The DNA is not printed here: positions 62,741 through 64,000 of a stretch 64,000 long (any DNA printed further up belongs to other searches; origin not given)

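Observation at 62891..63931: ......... intein interrupting GDP-mannose 4,6-dehydratase at the conserved NHE|S motif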

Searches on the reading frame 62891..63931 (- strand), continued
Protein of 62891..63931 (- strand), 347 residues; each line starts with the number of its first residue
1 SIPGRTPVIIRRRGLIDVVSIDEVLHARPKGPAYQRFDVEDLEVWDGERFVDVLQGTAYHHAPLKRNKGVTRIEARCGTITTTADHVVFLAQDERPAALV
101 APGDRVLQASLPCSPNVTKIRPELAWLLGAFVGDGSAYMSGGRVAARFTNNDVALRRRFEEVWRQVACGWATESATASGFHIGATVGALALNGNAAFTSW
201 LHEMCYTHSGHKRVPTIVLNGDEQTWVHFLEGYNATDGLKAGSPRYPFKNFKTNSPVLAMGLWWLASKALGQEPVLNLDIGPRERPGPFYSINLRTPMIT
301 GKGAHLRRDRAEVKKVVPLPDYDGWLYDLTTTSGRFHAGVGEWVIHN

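Call 64: search_protein_families(library=pfam, proteins=[P0165, P0166, P0171, P0172, P0202, P0213, P0215, P0244, P0246, P0253], max_evalue=0.0001)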
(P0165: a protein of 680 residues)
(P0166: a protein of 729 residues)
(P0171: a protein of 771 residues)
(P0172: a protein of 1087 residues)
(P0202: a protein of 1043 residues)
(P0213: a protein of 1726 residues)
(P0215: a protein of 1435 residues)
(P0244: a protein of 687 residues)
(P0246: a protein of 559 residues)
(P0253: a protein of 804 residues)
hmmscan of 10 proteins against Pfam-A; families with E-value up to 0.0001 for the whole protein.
P0165 (680 aa): 5 families
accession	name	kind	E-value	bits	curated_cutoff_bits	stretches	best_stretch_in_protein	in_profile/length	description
PF16363.11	GDP_Man_Dehyd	-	5.5e-130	434.1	27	2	5-181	1-187/332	GDP-mannose 4,6 dehydratase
PF01370.27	Epimerase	-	4e-66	223.3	20.9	2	4-178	1-173/240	NAD dependent epimerase/dehydratase family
PF14528.11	LAGLIDADG_3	-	1.8e-06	28.6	22.5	1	313-388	5-80/82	LAGLIDADG-like domain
PF04321.23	RmlD_sub_bind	-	5.8e-06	26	27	1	4-173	3-151/287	RmlD substrate binding domain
PF05368.20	NmrA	-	6.4e-05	23.1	27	0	5-68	6-68/298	NmrA-like family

P0166 (729 aa): 5 families
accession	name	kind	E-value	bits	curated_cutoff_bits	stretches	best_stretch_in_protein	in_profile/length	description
PF16363.11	GDP_Man_Dehyd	-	2.5e-109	366.2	27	2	6-183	1-186/332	GDP-mannose 4,6 dehydratase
PF01370.27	Epimerase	-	9.5e-59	199.1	20.9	2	5-181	1-173/240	NAD dependent epimerase/dehydratase family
PF04321.23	RmlD_sub_bind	-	2.6e-10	40.3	27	1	5-176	3-151/287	RmlD substrate binding domain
PF05368.20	NmrA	-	2.4e-06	27.8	27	1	1-73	1-70/298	NmrA-like family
PF02719.21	Polysacc_synt_2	-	5.1e-06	26.3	20.2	1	6-114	2-117/293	Polysaccharide biosynthesis protein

P0171 (771 aa): 6 families
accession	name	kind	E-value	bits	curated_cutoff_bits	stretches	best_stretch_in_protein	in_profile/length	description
PF16363.11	GDP_Man_Dehyd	-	3.9e-96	322.8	27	3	604-753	171-332/332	GDP-mannose 4,6 dehydratase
PF01370.27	Epimerase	-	1.7e-50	172.1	20.9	3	6-134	2-125/240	NAD dependent epimerase/dehydratase family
PF04321.23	RmlD_sub_bind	-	3.3e-07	30.1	27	1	6-106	4-85/287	RmlD substrate binding domain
PF00106.31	adh_short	-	7.4e-07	29.3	26.6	1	4-72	2-72/195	short chain dehydrogenase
PF05368.20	NmrA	-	1.2e-05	25.5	27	1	4-70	4-69/298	NmrA-like family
PF02719.21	Polysacc_synt_2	-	6.4e-05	22.7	20.2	0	6-96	2-101/293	Polysaccharide biosynthesis protein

P0172 (1087 aa): 6 families
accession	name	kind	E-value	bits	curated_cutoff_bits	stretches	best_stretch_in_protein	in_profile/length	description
PF16363.11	GDP_Man_Dehyd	-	1.7e-95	320.8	27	3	927-1073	167-330/332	GDP-mannose 4,6 dehydratase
PF01370.27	Epimerase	-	4e-46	157.8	20.9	3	4-125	1-115/240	NAD dependent epimerase/dehydratase family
PF14890.11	Intein_splicing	-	6.3e-12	46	35.8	1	155-395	21-96/155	Intein splicing domain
PF14528.11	LAGLIDADG_3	-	1.9e-07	31.7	22.5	0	722-780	3-61/82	LAGLIDADG-like domain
PF02719.21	Polysacc_synt_2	-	2e-06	27.6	20.2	1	5-114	2-118/293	Polysaccharide biosynthesis protein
PF04321.23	RmlD_sub_bind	-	7.1e-05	22.5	27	0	4-115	3-93/287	RmlD substrate binding domain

P0202 (1043 aa): 3 families
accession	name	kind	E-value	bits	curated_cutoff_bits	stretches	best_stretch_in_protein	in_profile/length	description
PF16363.11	GDP_Man_Dehyd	-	6.5e-91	305.7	27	4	17-137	1-128/332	GDP-mannose 4,6 dehydratase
PF01370.27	Epimerase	-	2.6e-43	148.6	20.9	3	16-140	1-117/240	NAD dependent epimerase/dehydratase family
PF14890.11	Intein_splicing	-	1.1e-11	45.2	35.8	1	156-456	14-149/155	Intein splicing domain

P0213 (1726 aa): 2 families
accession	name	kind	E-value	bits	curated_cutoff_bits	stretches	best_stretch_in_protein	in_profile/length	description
PF14528.11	LAGLIDADG_3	-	7.3e-18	65.1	22.5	0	1328-1399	3-77/82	LAGLIDADG-like domain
PF14890.11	Intein_splicing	-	8e-12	45.7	35.8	1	920-1206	38-155/155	Intein splicing domain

P0215 (1435 aa): 4 families
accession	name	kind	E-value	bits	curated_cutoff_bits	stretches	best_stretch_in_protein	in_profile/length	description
PF00136.26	DNA_pol_B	-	1e-37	130.5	23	3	1135-1259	228-368/453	DNA polymerase family B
PF14890.11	Intein_splicing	-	3.4e-21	76.1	35.8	2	272-750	3-155/155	Intein splicing domain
PF14528.11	LAGLIDADG_3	-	4.1e-07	30.6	22.5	0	526-575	3-55/82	LAGLIDADG-like domain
PF05204.19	Hom_end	-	1e-06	29.3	21.1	0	1018-1084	2-70/110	Homing endonuclease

P0244 (687 aa): 2 families
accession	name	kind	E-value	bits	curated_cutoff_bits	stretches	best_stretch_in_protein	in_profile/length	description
PF14528.11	LAGLIDADG_3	-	3.3e-08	34.1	22.5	1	203-279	3-79/82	LAGLIDADG-like domain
PF14890.11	Intein_splicing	-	7.3e-06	26.3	35.8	1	122-402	37-142/155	Intein splicing domain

P0246 (559 aa): 2 families
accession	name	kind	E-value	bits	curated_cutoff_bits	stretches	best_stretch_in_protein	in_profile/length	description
PF14528.11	LAGLIDADG_3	-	6.6e-16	58.8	22.5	2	204-280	3-77/82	LAGLIDADG-like domain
PF14890.11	Intein_splicing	-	1.3e-07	31.9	35.8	1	90-421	7-155/155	Intein splicing domain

P0253 (804 aa): 2 families
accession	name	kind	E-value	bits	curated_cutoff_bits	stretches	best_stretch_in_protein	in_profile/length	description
PF00082.27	Peptidase_S8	-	9.7e-40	137.1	21.8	1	507-733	43-272/288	Subtilase family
PF14528.11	LAGLIDADG_3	-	5e-06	27.1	22.5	0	274-315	4-44/82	LAGLIDADG-like domain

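Call 77: find_related_loci(query=A3, collection=viral_contigs, flank=3000)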
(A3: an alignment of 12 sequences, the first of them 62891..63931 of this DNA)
Query A3 (347 aa) in viral_contigs; peptide patterns used: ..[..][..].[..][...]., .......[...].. (x = any residue, [..] = any of these).
83 stretches matched a pattern; 41 encode a relative of the query (tblastn E <= 1e-3); 41 distinct loci.
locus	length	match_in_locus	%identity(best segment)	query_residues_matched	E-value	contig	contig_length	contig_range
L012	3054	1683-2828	35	7-347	4e-63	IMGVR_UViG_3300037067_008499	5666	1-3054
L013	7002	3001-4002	35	7-347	4e-59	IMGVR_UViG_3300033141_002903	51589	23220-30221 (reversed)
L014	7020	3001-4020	34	6-347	2e-53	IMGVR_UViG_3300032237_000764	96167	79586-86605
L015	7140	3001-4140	30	2-347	7e-50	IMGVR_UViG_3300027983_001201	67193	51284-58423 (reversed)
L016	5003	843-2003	30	6-347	5e-48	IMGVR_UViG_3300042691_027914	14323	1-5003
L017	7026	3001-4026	33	2-347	3e-51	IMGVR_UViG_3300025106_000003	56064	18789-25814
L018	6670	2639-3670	32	41-347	6e-47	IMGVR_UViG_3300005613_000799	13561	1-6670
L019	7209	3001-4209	28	1-347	4e-45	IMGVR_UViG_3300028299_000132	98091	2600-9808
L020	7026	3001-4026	33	5-347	4e-44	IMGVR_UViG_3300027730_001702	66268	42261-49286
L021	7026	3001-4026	33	5-347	4e-44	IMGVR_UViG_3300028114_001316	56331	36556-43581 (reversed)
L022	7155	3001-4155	30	6-347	1e-43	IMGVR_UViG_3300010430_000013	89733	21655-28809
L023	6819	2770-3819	33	39-347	4e-43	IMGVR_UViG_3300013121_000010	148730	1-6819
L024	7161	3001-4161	31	6-347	2e-43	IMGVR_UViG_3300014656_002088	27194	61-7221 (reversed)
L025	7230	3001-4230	29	1-347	2e-43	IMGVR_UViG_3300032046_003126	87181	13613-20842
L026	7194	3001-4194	27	6-347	3e-42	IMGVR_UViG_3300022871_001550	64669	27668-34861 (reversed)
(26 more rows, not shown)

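Call 78: search_dna_similar(query=window:62891-63931:-, collection=phages, mode=protein, max_evalue=0.001, max_rows=10)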
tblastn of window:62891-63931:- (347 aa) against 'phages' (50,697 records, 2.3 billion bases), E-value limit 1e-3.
Records with a match: 1; places in all: 1; records where one place covers at least 80% of the query: 1.
Best place of each record, by identity: <60% 1.
By first word of the organism name: uncultured 1.
By host as written in the record: - 1.
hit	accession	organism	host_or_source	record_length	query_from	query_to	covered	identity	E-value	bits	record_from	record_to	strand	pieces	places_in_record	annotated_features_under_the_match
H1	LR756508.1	uncultured phage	metagenomic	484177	1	347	100%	24.0%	5e-10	67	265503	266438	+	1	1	record has no annotation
